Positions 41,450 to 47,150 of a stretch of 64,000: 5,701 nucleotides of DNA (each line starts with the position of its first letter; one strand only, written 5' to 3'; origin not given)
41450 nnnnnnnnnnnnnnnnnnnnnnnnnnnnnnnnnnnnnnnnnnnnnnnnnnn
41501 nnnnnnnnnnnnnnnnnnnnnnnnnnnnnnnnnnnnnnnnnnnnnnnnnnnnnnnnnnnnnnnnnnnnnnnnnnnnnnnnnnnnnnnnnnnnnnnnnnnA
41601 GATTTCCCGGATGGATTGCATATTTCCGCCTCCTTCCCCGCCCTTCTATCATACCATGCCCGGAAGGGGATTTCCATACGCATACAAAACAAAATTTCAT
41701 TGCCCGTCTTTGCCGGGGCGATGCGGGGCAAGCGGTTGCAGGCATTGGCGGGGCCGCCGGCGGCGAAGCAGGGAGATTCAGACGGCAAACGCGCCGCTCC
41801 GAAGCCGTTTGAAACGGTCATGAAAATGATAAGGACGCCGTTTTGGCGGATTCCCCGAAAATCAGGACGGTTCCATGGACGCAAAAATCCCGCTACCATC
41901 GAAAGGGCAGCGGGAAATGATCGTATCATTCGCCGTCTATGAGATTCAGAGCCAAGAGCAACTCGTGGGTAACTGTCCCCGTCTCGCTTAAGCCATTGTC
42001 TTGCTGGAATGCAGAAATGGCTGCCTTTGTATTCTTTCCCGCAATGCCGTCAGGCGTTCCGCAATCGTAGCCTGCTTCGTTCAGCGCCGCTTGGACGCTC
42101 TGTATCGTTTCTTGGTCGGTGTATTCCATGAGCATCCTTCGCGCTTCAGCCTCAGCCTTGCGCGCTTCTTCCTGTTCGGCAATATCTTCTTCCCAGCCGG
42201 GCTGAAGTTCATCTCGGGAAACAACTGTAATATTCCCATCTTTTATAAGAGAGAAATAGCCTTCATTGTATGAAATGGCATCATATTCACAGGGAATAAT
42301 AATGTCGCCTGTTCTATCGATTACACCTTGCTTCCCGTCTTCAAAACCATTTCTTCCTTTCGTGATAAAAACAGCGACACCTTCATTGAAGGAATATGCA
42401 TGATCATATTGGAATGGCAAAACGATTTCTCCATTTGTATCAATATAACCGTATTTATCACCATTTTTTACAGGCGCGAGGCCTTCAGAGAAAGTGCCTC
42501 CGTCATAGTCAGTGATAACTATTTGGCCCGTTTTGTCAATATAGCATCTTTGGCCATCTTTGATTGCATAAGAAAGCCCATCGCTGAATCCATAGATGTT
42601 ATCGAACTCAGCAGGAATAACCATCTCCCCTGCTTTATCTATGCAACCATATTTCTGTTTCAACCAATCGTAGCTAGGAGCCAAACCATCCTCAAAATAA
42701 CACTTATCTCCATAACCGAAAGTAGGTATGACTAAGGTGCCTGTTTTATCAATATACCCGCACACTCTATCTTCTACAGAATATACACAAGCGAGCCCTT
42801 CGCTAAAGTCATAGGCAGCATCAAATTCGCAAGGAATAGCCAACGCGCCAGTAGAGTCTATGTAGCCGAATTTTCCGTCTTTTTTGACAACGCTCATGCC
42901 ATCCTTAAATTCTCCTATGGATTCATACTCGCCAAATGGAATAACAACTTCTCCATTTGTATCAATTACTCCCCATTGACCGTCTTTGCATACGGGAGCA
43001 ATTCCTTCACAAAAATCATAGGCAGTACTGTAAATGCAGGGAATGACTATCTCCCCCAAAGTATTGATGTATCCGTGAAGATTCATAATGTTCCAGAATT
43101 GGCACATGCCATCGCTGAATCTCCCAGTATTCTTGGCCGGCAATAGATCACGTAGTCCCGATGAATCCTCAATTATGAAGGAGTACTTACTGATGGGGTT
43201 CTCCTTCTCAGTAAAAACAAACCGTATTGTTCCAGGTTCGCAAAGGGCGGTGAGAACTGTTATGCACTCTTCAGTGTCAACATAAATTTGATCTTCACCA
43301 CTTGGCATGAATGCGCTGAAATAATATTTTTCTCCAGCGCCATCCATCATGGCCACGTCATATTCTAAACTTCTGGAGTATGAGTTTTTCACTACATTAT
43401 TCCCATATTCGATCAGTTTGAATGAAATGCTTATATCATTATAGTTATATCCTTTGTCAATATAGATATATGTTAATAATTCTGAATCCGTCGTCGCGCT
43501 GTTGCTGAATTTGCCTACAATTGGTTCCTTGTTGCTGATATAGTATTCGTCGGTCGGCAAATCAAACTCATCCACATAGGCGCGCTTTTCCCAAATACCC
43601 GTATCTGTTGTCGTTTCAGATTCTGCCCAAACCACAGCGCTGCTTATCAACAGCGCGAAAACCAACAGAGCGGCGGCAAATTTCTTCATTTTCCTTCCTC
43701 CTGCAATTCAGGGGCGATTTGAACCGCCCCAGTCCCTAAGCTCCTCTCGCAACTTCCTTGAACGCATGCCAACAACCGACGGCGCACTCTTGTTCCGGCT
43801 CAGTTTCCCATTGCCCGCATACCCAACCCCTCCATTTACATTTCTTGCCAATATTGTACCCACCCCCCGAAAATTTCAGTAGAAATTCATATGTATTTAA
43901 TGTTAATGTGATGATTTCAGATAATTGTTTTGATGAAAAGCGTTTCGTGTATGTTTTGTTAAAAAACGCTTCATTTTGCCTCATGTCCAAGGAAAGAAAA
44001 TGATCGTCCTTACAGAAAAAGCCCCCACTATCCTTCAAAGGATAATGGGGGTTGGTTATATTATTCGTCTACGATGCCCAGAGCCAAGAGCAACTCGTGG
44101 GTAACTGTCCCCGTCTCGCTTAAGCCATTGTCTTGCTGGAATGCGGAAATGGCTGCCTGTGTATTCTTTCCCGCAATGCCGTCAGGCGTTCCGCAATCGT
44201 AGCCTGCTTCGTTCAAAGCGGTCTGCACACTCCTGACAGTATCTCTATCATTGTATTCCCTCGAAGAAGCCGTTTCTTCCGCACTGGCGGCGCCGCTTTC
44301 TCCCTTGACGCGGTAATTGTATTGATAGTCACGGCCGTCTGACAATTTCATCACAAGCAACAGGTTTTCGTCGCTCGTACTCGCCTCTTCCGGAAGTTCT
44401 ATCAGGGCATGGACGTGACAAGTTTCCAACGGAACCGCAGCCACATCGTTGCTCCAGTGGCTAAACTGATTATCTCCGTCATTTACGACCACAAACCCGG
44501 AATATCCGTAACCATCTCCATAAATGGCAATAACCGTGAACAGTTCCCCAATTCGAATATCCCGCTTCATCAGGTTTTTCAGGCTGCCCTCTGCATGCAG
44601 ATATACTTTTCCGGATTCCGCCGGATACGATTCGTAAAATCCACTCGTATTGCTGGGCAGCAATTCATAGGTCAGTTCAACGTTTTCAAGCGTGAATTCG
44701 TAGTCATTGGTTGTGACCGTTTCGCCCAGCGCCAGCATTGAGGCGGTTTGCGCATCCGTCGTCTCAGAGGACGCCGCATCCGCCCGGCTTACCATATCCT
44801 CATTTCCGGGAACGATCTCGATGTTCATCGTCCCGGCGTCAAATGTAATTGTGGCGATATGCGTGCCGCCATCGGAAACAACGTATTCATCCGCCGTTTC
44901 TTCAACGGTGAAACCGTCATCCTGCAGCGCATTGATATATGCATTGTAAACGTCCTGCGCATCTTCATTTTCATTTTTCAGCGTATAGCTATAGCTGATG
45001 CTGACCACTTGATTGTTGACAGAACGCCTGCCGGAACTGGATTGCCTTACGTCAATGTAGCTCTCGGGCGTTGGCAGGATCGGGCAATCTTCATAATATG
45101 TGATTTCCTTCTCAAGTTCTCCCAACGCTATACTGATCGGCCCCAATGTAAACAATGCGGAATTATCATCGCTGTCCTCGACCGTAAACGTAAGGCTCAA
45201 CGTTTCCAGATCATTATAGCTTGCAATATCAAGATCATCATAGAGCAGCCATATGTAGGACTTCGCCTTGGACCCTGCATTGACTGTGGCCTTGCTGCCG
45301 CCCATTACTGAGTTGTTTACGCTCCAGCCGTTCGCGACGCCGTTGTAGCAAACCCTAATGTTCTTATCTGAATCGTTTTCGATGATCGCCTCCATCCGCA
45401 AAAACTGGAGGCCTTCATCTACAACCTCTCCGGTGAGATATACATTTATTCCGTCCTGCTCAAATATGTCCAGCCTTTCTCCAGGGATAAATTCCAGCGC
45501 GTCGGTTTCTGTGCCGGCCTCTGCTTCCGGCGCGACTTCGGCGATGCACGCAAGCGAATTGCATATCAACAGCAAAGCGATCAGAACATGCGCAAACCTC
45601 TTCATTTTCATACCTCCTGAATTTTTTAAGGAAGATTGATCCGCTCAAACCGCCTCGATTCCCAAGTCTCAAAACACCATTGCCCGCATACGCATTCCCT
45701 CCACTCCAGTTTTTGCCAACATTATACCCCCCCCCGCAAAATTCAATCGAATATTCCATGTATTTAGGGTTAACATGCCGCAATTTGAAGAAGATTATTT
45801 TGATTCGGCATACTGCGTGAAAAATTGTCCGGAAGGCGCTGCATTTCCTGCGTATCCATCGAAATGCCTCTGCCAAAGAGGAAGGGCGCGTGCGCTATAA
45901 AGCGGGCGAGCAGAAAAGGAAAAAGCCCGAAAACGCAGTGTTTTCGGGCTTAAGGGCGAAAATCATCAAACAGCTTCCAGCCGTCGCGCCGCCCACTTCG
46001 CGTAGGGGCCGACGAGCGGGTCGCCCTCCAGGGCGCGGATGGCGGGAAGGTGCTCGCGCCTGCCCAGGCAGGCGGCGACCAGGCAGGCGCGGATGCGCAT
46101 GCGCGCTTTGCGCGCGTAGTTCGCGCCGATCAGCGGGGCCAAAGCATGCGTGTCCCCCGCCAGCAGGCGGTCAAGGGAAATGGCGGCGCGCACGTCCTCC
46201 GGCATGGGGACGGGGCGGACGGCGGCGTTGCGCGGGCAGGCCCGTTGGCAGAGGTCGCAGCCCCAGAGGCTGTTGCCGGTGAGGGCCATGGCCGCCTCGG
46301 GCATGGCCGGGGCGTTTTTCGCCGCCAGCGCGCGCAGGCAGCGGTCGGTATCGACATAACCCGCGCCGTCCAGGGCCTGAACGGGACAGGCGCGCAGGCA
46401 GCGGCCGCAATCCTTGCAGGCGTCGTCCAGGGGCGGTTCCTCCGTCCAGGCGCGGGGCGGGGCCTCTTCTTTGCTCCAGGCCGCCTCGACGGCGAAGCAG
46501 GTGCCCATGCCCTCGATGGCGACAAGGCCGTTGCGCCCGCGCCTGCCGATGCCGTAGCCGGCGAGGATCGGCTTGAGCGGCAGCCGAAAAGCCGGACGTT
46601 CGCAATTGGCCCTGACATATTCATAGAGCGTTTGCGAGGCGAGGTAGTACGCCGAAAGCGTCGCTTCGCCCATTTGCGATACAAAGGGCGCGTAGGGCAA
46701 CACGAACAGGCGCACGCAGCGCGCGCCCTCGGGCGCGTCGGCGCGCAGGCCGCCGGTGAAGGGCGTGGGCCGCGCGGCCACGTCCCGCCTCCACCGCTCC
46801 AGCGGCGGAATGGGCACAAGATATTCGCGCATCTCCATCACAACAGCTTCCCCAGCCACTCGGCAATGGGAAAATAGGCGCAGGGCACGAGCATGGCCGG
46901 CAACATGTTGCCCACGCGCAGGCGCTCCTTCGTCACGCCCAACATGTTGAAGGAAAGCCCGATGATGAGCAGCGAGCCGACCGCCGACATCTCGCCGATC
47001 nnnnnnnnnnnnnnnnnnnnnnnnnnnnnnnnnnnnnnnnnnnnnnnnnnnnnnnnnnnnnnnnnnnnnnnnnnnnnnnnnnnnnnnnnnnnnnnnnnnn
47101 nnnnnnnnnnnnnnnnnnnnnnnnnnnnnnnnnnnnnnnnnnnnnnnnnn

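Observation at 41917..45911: AT-rich two-gene island encoding paralogously framed wall-binding surface proteins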

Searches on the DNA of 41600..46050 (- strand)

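Call 88: search_dna_similar(query=window:41600-46050:-, collection=plasmids, mode=distant, max_rows=10)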
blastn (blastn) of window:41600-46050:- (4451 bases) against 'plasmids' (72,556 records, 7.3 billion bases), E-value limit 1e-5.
No match.

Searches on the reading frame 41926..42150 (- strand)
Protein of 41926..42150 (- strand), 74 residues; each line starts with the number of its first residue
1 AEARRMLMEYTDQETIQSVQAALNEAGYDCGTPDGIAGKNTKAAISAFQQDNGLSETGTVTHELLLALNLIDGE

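Call 22: find_related_loci(query=window:41926-42150:-, collection=genome_contigs, flank=4000)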
Query window:41926-42150:- (74 aa) in genome_contigs; peptide patterns used: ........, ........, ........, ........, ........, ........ (x = any residue, [..] = any of these).
263 stretches matched a pattern; 11 encode a relative of the query (tblastn E <= 1e-3); 11 distinct loci.
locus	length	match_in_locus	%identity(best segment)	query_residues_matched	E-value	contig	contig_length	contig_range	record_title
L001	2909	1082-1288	94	6-74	2e-41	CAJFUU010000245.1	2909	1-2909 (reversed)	uncultured Clostridia bacterium isolate Coassembly_mag_558 genome assembly, contig: MAGpy_11413_min2k_bin_558_fak87_1614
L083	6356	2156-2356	85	6-72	1e-35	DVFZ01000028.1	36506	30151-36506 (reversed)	MAG TPA_asm: Candidatus Pullichristensenella stercorigallinarum isolate ChiSjej6B24-2974 ChiSjej6B24M5__C38301_L36506_SR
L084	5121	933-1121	48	8-70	1e-17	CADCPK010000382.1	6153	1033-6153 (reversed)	MAG: uncultured Lachnospiraceae bacterium isolate RUG14852 genome assembly, contig: RUG14852_asm_382, whole genome shotg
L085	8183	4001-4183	46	10-70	1e-15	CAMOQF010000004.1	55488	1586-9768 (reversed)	MAG: uncultured Blautia sp. isolate SRR873601_bin.13_metaWRAP_v1.3_MAG genome assembly, contig: NODE_1124_length_55488_c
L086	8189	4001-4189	41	10-72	4e-14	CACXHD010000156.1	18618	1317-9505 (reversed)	MAG: uncultured Lachnospiraceae bacterium isolate RUG11252 genome assembly, contig: RUG11252_asm_156, whole genome shotg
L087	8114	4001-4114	61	14-51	1e-11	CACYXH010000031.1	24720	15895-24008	MAG: uncultured Lachnospiraceae bacterium isolate RUG12359 genome assembly, contig: RUG12359_asm_31, whole genome shotgu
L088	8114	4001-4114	55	14-51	2e-10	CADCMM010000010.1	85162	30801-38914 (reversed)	MAG: uncultured Lachnospiraceae bacterium isolate RUG14788 genome assembly, contig: RUG14788_asm_10, whole genome shotgu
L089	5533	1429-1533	60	16-50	1e-9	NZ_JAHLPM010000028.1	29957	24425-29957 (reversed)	Tissierella simiarum strain MSJ-40 M40_ctg0028, whole genome shotgun sequence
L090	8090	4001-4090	53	34-63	9e-6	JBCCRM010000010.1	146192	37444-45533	MAG: Pseudomonadota bacterium isolate P01_D01_bin.32 k141_241755_length_146192_cov_154.6780, whole genome shotgun sequen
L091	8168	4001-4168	39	20-71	2e-5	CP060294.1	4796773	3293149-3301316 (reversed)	Pedobacter sp. PAMC26386 chromosome, complete genome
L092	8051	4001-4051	82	34-50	2e-5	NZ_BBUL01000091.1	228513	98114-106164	Cellvibrio sp. OA-2007, whole genome shotgun sequence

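Call 27: search_protein_families(library=pfam, proteins=[L083:2596-3696:+, L083:509-2362:+])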
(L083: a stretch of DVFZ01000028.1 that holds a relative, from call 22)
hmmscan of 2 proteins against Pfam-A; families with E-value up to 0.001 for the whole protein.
L083:2596-3696:+ (366 aa): 3 families
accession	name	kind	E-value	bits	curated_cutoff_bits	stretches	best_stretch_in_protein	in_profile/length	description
PF00589.27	Phage_integrase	-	3.1e-18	66.6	27.1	1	185-339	21-169/172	Phage integrase family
PF14659.12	Phage_int_SAM_3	-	8.4e-11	42.4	22.6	1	62-117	2-56/58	Phage integrase, N-terminal SAM-like domain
PF22022.2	Phage_int_M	-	2.8e-10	40.7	27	1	62-150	1-90/96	Phage integrase central domain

L083:509-2362:+ (617 aa): 2 families
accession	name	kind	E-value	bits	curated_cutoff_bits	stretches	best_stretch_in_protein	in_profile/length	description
PF14903.11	WG_beta_rep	-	1.3e-97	319.8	25.6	8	336-370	1-35/35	WG containing repeat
PF01471.23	PG_binding_1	-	1.3e-12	48.1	23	1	560-612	5-57/57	Putative peptidoglycan binding domain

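Call 30: search_protein_families(library=phrogs, proteins=[L083:2596-3696:+], max_evalue=0.01)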
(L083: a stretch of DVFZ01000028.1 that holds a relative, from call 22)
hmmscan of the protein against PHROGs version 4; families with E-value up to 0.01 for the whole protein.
L083:2596-3696:+ (366 aa): 4 families
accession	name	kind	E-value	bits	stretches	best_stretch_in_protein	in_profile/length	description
phrog_1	-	integration and excision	2e-41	143.9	1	23-342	131-439/611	integrase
phrog_216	-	integration and excision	2.3e-20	73.9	1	127-345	17-231/301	integrase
phrog_26960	-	unknown function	3.2e-07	31.7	1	31-118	39-126/146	-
phrog_23783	-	integration and excision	1.4e-05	26.1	1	60-149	60-148/162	integrase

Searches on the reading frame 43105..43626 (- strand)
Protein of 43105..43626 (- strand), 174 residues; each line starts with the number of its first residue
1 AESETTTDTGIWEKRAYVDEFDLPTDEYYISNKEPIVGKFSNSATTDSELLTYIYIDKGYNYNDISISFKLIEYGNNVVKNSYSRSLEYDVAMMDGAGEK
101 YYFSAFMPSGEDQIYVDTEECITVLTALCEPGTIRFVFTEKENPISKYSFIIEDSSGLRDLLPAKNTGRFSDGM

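Call 62: search_protein_representatives(protein=window:43105-43626:-)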
Query: 174 residues. Proteins with E-value up to 0.001 (for the whole library): 975; up to 1e-10: 439; up to 1e-30: 32. The best 150 are listed.
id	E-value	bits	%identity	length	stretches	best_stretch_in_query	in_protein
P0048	3.5e-71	254.8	69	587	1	6-174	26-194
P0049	3.4e-60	219.0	64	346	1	1-174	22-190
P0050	6.9e-60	218.0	60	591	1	3-172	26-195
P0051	1.1e-55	204.3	62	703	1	4-174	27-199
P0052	1.2e-53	197.7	62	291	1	4-165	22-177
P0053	3.1e-53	196.4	63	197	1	1-164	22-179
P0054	3.7e-47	176.6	56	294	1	3-169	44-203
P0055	1.9e-44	167.8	53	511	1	6-174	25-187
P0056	3.7e-41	157.1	37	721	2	3-159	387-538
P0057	5.8e-41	156.5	50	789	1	7-165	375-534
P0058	1.4e-40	155.2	50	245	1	4-161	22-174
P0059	9.3e-40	152.5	44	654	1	2-174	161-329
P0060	2.4e-38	148.0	51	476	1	8-174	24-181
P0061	9.2e-38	146.0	51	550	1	4-158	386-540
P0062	2.1e-37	144.9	47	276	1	5-159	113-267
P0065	1.3e-35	139.0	30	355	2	9-159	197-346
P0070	5.9e-34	133.7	45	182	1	8-158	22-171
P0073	2.2e-32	128.6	41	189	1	7-161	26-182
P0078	4.5e-31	124.3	46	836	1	6-163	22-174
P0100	6.4e-24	101.0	42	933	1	6-161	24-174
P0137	7.2e-20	87.8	39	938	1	7-160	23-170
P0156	1.6e-18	83.5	42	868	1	6-160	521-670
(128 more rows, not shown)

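Call 64: search_protein_families(library=pfam, proteins=[P0070, P0073, P0056, P0078, P0100, P0059, P0051, P0065, P0137, P0156], max_evalue=0.001)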
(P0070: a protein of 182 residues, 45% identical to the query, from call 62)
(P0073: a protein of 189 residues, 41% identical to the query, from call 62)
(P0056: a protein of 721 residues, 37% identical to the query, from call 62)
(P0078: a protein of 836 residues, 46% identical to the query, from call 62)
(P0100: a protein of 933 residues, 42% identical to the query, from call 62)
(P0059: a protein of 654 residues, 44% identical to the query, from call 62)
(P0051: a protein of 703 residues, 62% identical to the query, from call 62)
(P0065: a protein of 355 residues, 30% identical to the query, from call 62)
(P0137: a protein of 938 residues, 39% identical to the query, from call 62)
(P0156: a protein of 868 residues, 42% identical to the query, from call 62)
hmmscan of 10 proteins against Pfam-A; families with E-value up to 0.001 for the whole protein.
P0070 (182 aa): 0 families

P0073 (189 aa): 0 families

P0056 (721 aa): 0 families

P0078 (836 aa): 3 families
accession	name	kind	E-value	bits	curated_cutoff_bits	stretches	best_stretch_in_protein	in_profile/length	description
PF13540.12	RCC1_2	-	5.2e-18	64.7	22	1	525-554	1-30/30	Regulator of chromosome condensation (RCC1) repeat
PF01471.23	PG_binding_1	-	2.3e-16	60.1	23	1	778-828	2-52/57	Putative peptidoglycan binding domain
PF25390.1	WD40_RLD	-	3.3e-10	40.3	150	1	520-629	28-168/363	RCC1-like domain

P0100 (933 aa): 4 families
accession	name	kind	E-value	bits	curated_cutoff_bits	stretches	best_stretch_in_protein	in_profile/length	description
PF13540.12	RCC1_2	-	3.2e-35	119.4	22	5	530-557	1-28/30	Regulator of chromosome condensation (RCC1) repeat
PF25390.1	WD40_RLD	-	1.2e-21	77.9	150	3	526-677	29-220/363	RCC1-like domain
PF01471.23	PG_binding_1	-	3.3e-16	59.7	23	1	874-923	2-51/57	Putative peptidoglycan binding domain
PF00415.24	RCC1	-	4.3e-05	24.4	21.7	0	649-665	30-48/50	Regulator of chromosome condensation (RCC1) repeat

P0059 (654 aa): 2 families
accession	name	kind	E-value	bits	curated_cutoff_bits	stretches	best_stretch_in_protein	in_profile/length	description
PF14903.11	WG_beta_rep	-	1.6e-109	357.9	25.6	8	474-508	1-35/35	WG containing repeat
PF08239.17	SH3_3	-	6e-13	49.2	27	1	36-91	1-53/54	Bacterial SH3 domain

P0051 (703 aa): 3 families
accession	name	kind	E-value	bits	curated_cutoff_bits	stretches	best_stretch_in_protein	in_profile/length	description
PF14903.11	WG_beta_rep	-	1.7e-102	335.4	25.6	8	421-455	1-35/35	WG containing repeat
PF01471.23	PG_binding_1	-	1e-10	42.1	23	1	645-698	4-57/57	Putative peptidoglycan binding domain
PF02519.19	Auxin_inducible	-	4.9e-05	24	26.3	0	482-505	63-86/95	Auxin responsive protein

P0065 (355 aa): 0 families

P0137 (938 aa): 4 families
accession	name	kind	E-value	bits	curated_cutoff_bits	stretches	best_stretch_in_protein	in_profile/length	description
PF13540.12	RCC1_2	-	1.1e-25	89.1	22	3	798-826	1-29/30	Regulator of chromosome condensation (RCC1) repeat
PF25390.1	WD40_RLD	-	1.9e-18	67.4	150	2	747-841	20-134/363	RCC1-like domain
PF01471.23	PG_binding_1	-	2.7e-12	47.1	23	1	879-933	1-55/57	Putative peptidoglycan binding domain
PF07719.23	TPR_2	-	7e-06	26.2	27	0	295-320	2-27/34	Tetratricopeptide repeat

P0156 (868 aa): 4 families
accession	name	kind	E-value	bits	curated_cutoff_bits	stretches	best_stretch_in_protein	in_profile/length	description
PF07553.16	Lipoprotein_Ltp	-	1.8e-51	172.5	23.2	3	73-116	1-47/48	Host cell surface-exposed lipoprotein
PF13306.12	LRR_5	-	5.2e-25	88.2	27.7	2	249-317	15-82/127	BspA type Leucine rich repeat region (6 copies)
PF00627.37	UBA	-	1.2e-08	35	22.4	0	97-120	6-29/37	UBA/TS-N domain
PF22568.1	Tet_C_40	-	0.00031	21.3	27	0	70-111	71-113/129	Tetracyclin repressor-like, C-terminal domain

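Call 85: find_encoding_contigs(protein=P0048, flank=8000, max_places=4)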
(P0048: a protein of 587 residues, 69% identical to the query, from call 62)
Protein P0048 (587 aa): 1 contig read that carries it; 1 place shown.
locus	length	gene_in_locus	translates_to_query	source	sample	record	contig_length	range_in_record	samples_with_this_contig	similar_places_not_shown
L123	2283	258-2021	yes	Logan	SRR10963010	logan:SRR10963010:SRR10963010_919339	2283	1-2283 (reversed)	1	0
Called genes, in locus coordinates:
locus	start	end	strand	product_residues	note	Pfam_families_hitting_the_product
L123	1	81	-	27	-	?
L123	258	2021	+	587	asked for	PF14903:WG_beta_rep, PF01471:PG_binding_1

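Call 86: find_encoding_contigs(protein=P0051, flank=8000, max_places=4)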
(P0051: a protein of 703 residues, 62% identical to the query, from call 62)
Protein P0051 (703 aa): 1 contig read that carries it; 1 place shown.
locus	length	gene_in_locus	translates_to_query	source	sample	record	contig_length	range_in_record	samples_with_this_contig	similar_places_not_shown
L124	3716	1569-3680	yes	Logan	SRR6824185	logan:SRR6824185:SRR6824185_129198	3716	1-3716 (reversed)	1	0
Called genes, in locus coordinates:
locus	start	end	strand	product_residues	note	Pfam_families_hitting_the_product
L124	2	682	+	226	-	?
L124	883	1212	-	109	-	PF12844:HTH_19, PF13443:HTH_26 (weak), PF13560:HTH_31 (weak), PF01381:HTH_3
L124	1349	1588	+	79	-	-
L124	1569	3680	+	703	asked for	PF14903:WG_beta_rep, PF01471:PG_binding_1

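Call 89: search_protein_families(library=pfam, proteins=[L124:2-682:+, L124:1349-1588:+], max_evalue=0.01)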
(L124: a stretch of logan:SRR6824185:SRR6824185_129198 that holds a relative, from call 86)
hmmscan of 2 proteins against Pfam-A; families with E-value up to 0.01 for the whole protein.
L124:2-682:+ (226 aa): 0 families

L124:1349-1588:+ (79 aa): 0 families

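Call 90: search_protein_families(library=phrogs, proteins=[L124:2-682:+, L124:1349-1588:+], max_evalue=0.001)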
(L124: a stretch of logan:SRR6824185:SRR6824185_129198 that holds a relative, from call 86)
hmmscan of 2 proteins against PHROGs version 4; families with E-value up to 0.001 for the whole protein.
L124:2-682:+ (226 aa): 0 families

L124:1349-1588:+ (79 aa): 0 families

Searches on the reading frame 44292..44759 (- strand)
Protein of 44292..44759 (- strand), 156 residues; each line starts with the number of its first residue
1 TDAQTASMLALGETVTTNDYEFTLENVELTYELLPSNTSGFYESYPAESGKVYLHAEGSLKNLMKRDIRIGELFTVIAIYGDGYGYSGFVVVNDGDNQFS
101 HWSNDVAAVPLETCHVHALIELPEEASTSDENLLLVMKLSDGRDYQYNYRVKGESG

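Call 95: search_protein_families(library=pfam, proteins=[window:44292-44759:-], max_evalue=10)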
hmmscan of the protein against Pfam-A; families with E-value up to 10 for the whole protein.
window:44292-44759:- (156 aa): 1 family
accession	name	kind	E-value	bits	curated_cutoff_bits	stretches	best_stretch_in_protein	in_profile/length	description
PF20044.4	DUF6446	-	0.089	13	26.7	1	20-99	41-119/129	Family of unknown function (DUF6446)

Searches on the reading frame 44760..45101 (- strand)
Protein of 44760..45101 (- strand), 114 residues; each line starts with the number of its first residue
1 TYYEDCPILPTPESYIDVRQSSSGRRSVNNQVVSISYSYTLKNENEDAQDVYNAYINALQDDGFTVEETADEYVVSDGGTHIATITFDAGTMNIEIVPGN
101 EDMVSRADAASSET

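Call 95: search_protein_families(library=pfam, proteins=[window:44760-45101:-], max_evalue=10)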
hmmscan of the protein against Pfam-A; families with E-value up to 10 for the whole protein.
window:44760-45101:- (114 aa): 2 families
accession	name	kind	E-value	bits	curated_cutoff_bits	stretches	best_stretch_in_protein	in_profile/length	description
PF20234.3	DUF6591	-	0.0017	18.6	27.1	1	48-108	42-105/228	Family of unknown function (DUF6591)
PF14947.12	HTH_45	-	0.12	12.8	25.5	1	50-82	34-65/77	Winged helix-turn-helix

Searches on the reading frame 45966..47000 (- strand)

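Call 3: search_protein_families(library=pfam, proteins=[window:45966-47000:-], max_evalue=0.01)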
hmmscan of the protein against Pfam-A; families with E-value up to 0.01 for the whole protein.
window:45966-47000:- (344 aa): 10 families
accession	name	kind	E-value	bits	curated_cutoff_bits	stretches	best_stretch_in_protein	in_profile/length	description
PF13484.11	Fer4_16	-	9.3e-14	52.4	30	1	195-258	2-66/66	4Fe-4S double cluster binding domain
PF00037.32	Fer4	-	7.9e-07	29.1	21.1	1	193-210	6-23/24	4Fe-4S binding domain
PF12838.12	Fer4_7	-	1.1e-06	29.4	27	1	195-259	2-52/52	4Fe-4S dicluster domain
PF13187.11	Fer4_9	-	1.6e-05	25.3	27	1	186-209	34-51/52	4Fe-4S dicluster domain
PF13237.11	Fer4_10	-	3.9e-05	23.9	25.5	1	193-213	7-34/53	4Fe-4S dicluster domain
PF12837.12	Fer4_6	-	4.1e-05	23.8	25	1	193-210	7-24/24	4Fe-4S binding domain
PF25160.1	LdpA_Fe-S-bd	-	0.00014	22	27.6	1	181-214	14-47/49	LdpA Fe-S cluster-binding domain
PF12800.12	Fer4_4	-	0.00033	21.2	24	0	193-207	2-16/17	4Fe-4S binding domain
PF12798.12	Fer4_3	-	0.00044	21.3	27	0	195-209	1-15/15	4Fe-4S binding domain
PF14697.11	Fer4_21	-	0.0012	19.4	35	0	192-208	38-55/59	4Fe-4S dicluster domain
